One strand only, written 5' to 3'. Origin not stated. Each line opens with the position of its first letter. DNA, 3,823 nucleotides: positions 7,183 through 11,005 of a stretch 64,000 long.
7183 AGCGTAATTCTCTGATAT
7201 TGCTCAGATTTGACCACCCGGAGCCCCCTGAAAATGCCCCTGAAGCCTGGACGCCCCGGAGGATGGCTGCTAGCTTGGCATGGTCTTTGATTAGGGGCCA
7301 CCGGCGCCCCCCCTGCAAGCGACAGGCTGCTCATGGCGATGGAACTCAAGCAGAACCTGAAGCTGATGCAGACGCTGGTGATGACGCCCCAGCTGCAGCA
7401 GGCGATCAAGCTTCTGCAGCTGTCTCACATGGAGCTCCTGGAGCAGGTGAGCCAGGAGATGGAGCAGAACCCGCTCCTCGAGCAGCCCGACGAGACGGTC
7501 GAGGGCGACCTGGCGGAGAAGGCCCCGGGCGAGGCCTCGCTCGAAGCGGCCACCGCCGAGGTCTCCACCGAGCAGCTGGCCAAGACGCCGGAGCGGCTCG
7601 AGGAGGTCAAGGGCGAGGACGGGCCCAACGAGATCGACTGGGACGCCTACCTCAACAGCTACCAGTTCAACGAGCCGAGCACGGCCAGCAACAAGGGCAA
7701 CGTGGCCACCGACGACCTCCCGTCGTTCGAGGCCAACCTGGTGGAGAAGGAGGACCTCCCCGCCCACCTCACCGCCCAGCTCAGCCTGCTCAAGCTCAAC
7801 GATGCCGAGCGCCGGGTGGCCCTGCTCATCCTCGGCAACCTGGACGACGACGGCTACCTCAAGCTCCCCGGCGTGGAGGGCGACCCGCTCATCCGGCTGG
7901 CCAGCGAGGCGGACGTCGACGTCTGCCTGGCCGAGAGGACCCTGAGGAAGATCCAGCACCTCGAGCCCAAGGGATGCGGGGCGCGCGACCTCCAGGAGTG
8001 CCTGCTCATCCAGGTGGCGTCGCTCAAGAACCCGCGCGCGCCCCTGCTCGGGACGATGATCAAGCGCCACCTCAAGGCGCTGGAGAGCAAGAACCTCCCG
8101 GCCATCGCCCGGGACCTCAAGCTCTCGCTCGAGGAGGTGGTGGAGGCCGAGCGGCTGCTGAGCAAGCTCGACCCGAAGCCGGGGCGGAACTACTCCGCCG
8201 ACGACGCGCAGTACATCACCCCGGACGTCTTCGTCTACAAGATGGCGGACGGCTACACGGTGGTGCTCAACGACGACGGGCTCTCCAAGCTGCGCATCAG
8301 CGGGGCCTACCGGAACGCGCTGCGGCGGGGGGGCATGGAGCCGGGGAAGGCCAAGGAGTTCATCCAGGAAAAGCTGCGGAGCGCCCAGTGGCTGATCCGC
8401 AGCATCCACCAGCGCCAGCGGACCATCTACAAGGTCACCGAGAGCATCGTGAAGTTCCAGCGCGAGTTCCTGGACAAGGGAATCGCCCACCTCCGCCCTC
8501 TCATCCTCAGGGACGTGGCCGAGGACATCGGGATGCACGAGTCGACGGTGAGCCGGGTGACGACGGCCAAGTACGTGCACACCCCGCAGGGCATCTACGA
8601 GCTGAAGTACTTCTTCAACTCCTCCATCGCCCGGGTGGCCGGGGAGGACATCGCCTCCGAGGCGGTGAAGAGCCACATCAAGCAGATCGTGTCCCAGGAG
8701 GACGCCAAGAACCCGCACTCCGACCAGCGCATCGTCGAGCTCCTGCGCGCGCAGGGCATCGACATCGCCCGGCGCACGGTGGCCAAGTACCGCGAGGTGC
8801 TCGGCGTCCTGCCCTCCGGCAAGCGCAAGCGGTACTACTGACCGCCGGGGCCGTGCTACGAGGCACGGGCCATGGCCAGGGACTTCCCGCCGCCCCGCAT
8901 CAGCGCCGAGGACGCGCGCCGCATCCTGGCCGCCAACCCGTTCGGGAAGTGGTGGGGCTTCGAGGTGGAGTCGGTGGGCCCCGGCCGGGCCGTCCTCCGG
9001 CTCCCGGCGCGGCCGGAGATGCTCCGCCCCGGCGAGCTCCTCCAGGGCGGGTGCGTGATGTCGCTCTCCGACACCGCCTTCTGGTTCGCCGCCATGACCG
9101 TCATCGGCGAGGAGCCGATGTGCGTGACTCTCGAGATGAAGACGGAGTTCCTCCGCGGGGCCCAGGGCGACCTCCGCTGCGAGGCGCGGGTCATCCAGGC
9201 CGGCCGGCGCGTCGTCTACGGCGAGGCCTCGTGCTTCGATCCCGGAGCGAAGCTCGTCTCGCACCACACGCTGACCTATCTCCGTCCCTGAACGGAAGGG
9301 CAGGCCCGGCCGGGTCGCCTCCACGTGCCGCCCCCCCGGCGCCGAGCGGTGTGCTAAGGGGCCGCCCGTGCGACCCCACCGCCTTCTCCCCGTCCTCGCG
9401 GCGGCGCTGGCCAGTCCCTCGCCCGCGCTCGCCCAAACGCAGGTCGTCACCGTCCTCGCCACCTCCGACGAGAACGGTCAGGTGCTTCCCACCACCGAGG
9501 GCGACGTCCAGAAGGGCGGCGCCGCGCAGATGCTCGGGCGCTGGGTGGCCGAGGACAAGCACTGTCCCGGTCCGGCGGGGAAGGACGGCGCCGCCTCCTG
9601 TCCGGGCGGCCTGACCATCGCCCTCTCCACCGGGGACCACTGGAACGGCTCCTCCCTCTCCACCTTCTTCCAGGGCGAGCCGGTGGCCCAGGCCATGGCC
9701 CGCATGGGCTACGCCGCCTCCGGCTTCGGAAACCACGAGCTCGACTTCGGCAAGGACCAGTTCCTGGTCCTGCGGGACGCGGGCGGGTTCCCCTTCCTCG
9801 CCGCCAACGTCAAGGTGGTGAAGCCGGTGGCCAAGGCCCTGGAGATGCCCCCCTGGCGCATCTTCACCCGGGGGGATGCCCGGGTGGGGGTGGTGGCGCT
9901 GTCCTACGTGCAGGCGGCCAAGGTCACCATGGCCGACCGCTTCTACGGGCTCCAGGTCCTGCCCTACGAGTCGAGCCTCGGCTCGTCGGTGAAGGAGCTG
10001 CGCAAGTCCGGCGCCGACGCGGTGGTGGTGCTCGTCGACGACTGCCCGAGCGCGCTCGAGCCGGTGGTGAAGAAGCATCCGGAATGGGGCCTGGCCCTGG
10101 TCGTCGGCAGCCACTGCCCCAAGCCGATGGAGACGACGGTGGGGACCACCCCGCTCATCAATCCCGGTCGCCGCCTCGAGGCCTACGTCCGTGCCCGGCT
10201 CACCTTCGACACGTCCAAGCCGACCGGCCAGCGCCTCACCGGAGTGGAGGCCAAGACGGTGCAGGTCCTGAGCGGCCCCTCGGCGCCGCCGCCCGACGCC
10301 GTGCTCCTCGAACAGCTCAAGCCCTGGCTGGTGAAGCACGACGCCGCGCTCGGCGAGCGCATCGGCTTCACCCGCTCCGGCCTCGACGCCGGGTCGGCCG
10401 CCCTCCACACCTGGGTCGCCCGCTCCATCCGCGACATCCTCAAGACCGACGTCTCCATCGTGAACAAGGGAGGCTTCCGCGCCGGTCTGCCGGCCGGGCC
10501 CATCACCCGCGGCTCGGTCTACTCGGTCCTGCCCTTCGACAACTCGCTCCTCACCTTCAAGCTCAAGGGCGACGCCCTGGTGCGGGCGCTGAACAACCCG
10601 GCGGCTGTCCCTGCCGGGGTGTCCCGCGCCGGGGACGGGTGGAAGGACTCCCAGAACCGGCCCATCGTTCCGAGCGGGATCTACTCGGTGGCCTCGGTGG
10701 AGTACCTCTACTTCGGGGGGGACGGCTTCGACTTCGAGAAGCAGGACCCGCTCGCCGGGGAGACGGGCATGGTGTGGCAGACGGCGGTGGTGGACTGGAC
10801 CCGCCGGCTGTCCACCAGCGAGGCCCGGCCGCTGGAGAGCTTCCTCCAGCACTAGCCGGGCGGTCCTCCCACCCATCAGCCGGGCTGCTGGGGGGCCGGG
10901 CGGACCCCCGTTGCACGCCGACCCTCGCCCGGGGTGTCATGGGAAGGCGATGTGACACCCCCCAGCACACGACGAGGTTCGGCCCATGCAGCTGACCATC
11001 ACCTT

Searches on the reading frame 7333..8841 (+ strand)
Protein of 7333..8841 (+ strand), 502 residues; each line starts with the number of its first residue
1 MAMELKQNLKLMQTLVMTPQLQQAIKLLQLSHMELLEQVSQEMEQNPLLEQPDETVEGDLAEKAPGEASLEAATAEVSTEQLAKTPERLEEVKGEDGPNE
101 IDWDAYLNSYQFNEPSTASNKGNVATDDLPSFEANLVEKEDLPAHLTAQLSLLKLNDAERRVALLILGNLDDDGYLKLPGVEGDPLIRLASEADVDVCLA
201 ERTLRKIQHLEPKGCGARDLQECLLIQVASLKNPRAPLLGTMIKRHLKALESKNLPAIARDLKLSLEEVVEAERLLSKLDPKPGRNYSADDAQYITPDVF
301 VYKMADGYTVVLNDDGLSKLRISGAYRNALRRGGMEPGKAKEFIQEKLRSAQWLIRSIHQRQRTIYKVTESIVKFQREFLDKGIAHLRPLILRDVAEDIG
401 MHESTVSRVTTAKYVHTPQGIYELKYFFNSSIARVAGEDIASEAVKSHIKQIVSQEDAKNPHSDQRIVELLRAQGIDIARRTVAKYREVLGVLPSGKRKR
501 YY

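Call 14: search_protein_families(library=pfam, proteins=[window:7333-8841:+], max_evalue=0.00001)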
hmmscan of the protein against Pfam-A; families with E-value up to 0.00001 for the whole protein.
window:7333-8841:+ (502 aa): 3 families
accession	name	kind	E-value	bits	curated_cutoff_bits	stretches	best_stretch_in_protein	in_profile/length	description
PF04552.19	Sigma54_DBD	-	1.3e-62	210.7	22.8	1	342-500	2-160/160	Sigma-54, DNA binding domain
PF04963.19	Sigma54_CBD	-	9.5e-52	175.9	22.9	1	132-326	2-185/185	Sigma-54 factor, core binding domain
PF00309.25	Sigma54_AID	-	2.1e-13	50.3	23.8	1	6-50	1-45/46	Sigma-54 factor, Activator interacting domain (AID)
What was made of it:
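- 7333..8841 (+): rpoN (sigma-54), showing that this genome has the sigma factor. Pfam Sigma54_AID, Sigma54_CBD and Sigma54_DBD (call 14).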

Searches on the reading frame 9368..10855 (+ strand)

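Call 14: search_protein_families(library=pfam, proteins=[window:9368-10855:+], max_evalue=0.00001)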
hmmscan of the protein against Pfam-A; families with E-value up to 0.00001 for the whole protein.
window:9368-10855:+ (495 aa): 1 family
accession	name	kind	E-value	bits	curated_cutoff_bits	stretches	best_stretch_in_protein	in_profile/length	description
PF02872.23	5_nucleotid_C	-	5.2e-20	72.6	23.6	1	333-413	11-89/158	5'-nucleotidase, C-terminal domain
